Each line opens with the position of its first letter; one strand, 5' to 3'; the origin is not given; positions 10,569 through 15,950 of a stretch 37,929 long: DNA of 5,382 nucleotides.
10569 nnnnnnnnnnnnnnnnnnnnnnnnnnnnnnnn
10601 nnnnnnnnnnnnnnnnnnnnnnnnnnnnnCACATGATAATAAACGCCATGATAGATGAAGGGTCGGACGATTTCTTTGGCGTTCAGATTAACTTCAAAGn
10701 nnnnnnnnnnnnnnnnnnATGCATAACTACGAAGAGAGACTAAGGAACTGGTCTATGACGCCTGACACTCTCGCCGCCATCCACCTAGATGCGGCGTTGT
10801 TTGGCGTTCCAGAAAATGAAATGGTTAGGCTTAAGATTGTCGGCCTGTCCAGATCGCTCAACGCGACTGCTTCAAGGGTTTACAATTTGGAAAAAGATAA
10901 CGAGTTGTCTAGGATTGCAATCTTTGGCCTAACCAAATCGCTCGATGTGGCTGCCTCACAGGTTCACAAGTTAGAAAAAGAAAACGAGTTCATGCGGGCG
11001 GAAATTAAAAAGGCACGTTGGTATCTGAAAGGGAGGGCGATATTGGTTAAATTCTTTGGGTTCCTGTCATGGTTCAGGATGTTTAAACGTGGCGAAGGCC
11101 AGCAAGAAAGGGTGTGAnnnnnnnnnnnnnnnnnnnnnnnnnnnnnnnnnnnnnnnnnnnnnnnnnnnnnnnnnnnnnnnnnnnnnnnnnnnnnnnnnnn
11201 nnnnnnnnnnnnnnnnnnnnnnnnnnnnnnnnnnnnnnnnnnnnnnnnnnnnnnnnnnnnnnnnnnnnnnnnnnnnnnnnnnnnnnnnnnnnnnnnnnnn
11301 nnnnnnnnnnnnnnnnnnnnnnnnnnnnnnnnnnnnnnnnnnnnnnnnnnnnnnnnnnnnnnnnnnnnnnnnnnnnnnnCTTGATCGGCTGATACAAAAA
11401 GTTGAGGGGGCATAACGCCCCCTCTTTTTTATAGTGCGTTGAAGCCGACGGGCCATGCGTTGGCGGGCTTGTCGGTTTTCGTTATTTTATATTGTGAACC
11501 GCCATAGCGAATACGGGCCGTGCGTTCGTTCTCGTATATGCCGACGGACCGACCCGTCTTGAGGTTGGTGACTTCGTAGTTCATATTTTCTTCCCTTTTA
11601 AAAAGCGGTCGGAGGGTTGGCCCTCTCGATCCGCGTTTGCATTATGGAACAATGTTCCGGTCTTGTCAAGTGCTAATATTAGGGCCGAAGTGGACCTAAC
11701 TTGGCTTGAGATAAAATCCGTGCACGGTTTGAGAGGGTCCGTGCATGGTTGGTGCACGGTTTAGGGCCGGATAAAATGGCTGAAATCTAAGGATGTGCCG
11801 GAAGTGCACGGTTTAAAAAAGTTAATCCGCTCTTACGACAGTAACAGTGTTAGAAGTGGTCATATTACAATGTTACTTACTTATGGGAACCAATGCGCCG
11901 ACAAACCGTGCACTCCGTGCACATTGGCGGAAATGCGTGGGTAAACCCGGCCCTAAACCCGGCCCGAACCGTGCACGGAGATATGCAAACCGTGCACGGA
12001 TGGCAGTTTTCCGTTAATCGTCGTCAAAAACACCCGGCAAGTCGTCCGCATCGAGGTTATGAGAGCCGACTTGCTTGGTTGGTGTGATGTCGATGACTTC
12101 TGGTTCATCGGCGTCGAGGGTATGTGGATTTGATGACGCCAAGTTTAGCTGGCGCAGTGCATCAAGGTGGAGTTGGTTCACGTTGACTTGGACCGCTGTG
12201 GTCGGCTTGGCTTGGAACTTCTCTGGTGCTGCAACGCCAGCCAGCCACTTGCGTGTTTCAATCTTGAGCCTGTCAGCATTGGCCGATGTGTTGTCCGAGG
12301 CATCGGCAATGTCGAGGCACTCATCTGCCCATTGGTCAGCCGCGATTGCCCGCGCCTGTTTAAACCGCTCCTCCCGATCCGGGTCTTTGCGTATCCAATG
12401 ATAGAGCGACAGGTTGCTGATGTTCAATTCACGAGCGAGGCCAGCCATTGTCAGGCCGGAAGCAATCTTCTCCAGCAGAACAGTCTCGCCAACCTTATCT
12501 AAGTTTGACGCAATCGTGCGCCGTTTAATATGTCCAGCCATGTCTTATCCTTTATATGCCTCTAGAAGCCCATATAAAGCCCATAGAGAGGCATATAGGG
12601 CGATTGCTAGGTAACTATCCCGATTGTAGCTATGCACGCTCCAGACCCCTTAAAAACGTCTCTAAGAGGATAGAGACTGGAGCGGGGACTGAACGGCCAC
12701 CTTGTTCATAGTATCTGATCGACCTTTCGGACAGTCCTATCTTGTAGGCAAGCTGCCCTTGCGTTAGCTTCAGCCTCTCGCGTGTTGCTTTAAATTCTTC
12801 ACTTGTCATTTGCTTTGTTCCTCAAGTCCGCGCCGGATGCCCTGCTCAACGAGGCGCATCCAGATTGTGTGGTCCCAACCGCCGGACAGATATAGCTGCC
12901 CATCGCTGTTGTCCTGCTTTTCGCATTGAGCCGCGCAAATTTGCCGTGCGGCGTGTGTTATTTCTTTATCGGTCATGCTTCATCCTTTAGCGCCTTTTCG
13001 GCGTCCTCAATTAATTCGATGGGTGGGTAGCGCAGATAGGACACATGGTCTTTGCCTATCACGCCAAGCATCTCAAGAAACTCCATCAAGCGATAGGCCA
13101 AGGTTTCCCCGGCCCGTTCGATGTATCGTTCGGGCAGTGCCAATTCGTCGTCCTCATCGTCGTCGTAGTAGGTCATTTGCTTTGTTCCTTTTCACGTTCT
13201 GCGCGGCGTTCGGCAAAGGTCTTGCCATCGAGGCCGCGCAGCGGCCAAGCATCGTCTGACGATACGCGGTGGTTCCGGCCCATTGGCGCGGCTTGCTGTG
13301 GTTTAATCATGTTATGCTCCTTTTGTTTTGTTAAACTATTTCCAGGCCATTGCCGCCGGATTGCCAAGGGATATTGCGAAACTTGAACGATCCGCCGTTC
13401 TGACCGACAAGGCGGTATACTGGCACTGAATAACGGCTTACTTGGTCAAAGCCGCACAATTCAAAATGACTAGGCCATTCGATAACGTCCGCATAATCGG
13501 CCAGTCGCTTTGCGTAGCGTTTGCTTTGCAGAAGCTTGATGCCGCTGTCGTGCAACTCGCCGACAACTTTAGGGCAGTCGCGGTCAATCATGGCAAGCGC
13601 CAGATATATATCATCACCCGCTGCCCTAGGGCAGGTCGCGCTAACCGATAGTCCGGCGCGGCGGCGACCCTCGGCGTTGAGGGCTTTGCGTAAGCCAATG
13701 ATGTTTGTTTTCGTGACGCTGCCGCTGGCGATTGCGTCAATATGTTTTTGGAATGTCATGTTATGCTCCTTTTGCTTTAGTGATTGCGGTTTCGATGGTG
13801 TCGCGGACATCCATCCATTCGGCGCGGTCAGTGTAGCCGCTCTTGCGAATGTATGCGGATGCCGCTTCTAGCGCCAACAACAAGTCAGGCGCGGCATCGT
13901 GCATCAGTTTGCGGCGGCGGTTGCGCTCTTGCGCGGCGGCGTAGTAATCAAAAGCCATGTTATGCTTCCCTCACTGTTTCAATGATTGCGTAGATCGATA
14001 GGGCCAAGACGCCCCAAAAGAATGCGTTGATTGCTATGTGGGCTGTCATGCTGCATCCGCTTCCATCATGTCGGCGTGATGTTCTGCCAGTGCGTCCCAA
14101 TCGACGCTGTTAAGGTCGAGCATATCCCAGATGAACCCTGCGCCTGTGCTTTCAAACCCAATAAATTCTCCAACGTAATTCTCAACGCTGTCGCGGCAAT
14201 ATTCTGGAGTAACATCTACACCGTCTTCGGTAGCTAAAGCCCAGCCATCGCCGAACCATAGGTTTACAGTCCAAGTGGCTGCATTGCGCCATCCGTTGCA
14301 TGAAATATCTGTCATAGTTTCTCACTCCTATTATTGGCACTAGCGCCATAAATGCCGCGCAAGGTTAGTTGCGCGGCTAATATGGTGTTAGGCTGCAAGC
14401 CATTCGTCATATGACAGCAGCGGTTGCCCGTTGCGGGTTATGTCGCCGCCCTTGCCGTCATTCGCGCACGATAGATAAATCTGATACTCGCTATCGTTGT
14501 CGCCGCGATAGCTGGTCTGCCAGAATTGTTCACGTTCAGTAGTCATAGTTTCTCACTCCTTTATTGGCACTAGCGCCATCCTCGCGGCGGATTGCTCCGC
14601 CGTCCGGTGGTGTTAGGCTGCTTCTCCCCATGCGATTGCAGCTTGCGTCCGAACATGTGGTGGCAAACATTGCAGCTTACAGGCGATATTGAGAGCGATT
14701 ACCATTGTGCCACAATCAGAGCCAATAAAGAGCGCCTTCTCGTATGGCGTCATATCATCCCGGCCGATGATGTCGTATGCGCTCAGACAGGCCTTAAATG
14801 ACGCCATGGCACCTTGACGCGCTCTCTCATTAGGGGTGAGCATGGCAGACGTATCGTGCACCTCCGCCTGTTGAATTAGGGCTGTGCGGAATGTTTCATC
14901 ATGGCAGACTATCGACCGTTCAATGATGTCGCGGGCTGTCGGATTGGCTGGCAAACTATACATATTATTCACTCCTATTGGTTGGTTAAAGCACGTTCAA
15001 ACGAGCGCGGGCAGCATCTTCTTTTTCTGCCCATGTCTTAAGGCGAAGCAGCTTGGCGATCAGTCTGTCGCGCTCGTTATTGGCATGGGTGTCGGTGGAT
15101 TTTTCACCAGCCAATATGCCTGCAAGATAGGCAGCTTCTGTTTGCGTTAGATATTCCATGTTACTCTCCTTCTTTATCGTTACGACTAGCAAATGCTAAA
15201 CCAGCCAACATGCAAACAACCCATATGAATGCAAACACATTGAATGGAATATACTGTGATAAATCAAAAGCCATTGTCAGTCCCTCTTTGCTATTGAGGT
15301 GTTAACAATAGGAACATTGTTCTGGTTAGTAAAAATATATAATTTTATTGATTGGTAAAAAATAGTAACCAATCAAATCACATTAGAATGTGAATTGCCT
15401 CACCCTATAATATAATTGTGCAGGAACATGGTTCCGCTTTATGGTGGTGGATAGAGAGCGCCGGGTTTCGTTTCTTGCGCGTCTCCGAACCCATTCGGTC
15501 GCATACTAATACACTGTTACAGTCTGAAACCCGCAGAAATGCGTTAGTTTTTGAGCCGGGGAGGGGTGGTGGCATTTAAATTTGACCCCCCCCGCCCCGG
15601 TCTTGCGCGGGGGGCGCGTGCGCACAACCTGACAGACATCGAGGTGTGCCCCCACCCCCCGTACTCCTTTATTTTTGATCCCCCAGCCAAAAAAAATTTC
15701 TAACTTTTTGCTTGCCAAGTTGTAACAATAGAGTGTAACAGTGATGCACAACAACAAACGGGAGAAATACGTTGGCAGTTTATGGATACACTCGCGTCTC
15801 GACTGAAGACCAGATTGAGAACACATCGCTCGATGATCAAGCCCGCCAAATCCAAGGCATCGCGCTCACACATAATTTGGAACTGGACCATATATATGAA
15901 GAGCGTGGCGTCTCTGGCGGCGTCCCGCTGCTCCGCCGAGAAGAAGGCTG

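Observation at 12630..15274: Leftward early operon of 12 tiny coupled ORFs ending in an HTH gene: candidate anti-defence / host-takeover island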

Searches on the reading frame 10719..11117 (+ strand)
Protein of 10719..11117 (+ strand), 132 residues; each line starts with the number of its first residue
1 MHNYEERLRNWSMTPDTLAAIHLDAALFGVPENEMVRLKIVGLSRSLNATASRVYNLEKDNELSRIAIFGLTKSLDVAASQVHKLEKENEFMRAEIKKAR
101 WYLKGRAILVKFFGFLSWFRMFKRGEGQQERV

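Call 7: search_protein_families(library=pfam, max_evalue=0.1, proteins=[window:10719-11117:+])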
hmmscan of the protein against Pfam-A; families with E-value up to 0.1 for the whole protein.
window:10719-11117:+ (132 aa): 1 family
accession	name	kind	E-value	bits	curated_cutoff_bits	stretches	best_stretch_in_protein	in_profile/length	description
PF19111.5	DUF5798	-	0.065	13.9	27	0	36-83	27-74/89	Family of unknown function (DUF5798)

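Call 9: search_protein_families(library=phrogs, max_evalue=0.01, proteins=[window:10719-11117:+])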
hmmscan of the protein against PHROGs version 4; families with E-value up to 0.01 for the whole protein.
window:10719-11117:+ (132 aa): 0 families

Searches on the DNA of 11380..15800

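Call 75: search_rna_families(source=window, start=11380, end=15800, threshold=evalue, max_evalue=1)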
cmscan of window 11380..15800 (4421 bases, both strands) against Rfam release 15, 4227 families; matches with E-value up to 1: 1.
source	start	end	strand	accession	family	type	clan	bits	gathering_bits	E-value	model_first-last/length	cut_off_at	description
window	15266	15452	+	RF00125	IS128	Gene; sRNA;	-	21.4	80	0.33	1-209/209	no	IS128 RNA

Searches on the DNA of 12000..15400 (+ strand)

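Call 5: search_dna_similar(query=window:12000-15400:+, collection=phages, mode=near, max_rows=20)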
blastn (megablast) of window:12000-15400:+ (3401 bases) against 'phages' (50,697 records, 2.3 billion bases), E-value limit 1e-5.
No match.

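Call 14: search_dna_similar(query=window:12000-15400:+, collection=phages, mode=distant, max_rows=15)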
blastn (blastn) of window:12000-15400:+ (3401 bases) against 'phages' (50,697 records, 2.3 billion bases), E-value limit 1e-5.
No match.

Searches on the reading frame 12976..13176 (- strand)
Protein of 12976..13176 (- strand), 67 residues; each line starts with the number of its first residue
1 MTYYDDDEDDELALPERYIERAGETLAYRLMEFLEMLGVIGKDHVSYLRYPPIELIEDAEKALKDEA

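Call 6: search_protein_families(library=pfam, max_evalue=0.1, proteins=[window:12976-13176:-])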
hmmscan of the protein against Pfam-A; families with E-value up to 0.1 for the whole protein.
seq(67 aa): 0 families

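Call 8: search_protein_families(library=phrogs, max_evalue=0.01, proteins=[window:12976-13176:-])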
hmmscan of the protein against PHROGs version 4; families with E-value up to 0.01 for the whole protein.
seq(67 aa): 0 families

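Call 33: find_homologous_proteins(query=window:12976-13176:-)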
Query seq(67 aa) (67 aa): 177 proteins with E <= 0.001 among 177 candidates; the best 120 are listed.
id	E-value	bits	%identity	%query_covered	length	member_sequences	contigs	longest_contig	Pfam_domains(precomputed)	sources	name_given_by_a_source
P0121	2.6e-34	133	99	100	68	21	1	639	-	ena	-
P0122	3.7e-33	130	96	100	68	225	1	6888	-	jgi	jgi:hypothetical protein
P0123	3.7e-32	126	94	100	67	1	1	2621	-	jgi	-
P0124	1.0e-31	125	92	99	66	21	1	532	-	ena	-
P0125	2.5e-30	121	95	93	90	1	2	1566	-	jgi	jgi:hypothetical protein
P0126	3.1e-30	120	94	99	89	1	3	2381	-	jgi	jgi:hypothetical protein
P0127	4.0e-30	120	92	99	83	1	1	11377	-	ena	-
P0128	8.2e-30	119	95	84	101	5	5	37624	-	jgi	jgi:hypothetical protein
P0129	1.3e-29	118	92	97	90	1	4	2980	-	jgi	jgi:hypothetical protein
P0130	1.2e-28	115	92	93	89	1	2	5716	-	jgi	jgi:hypothetical protein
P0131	1.3e-27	112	87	100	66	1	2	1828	-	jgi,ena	jgi:hypothetical protein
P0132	3.9e-27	111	82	96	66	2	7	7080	-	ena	-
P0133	7.5e-27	110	82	99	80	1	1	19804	-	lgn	-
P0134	1.5e-26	109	88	87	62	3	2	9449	-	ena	-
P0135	1.9e-25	105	90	87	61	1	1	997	-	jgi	jgi:hypothetical protein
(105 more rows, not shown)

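Call 46: predict_structure(alignment_id=A2)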
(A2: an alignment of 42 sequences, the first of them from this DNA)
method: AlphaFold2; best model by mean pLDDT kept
length: 67 residues; sequences in the alignment: 42
mean_pLDDT: 61.2   pTM: 0.36
mean pLDDT of the five models: 61.2, 58.0, 57.3, 56.4, 55.7
residues with pLDDT >= 90: 0; 70-90: 15; 50-70: 40; < 50: 12
segments of 3 or more residues with pLDDT < 50: 1-3, 5-12
pLDDT, mean of each block of 10 residues (from residue 1): 43 53 67 82 64 60 58
secondary structure, 60 per line:
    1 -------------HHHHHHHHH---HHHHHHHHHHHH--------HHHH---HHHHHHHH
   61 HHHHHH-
elements in order: H14-22 H26-37 H46-49 H53-66

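Call 57: search_solved_structures(query=A2, max_evalue=1)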
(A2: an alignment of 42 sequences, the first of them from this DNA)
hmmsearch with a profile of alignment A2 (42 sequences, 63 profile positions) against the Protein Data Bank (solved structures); distinct sequences matched with E-value up to 1: 0.

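Call 71: search_protein_families(library=ncbifam, max_evalue=0.05, proteins=[window:12976-13176:-])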
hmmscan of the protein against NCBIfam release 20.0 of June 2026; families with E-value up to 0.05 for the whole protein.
seq(67 aa): 0 families

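Call 72: search_protein_families(library=padloc, max_evalue=0.01, proteins=[window:12976-13176:-])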
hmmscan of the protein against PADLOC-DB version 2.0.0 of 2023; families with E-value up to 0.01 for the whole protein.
seq(67 aa): 0 families

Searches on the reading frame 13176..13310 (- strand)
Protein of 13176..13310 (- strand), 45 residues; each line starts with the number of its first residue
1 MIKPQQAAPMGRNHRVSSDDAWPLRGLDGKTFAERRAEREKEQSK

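Call 6: search_protein_families(library=pfam, max_evalue=0.1, proteins=[window:13176-13310:-])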
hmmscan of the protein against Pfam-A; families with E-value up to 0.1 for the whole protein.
seq(45 aa): 1 family
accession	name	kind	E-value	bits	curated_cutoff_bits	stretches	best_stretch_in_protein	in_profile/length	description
PF19158.5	DUF5840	-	0.011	16.5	25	1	2-21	6-25/49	Family of unknown function (DUF5840)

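Call 8: search_protein_families(library=phrogs, max_evalue=0.01, proteins=[window:13176-13310:-])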
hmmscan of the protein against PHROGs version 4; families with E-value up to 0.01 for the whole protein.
seq(45 aa): 0 families

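Call 71: search_protein_families(library=ncbifam, max_evalue=0.05, proteins=[window:13176-13310:-])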
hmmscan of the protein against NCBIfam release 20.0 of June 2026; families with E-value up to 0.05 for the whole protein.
seq(45 aa): 0 families

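Call 72: search_protein_families(library=padloc, max_evalue=0.01, proteins=[window:13176-13310:-])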
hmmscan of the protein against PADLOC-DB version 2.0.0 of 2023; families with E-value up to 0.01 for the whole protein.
seq(45 aa): 0 families
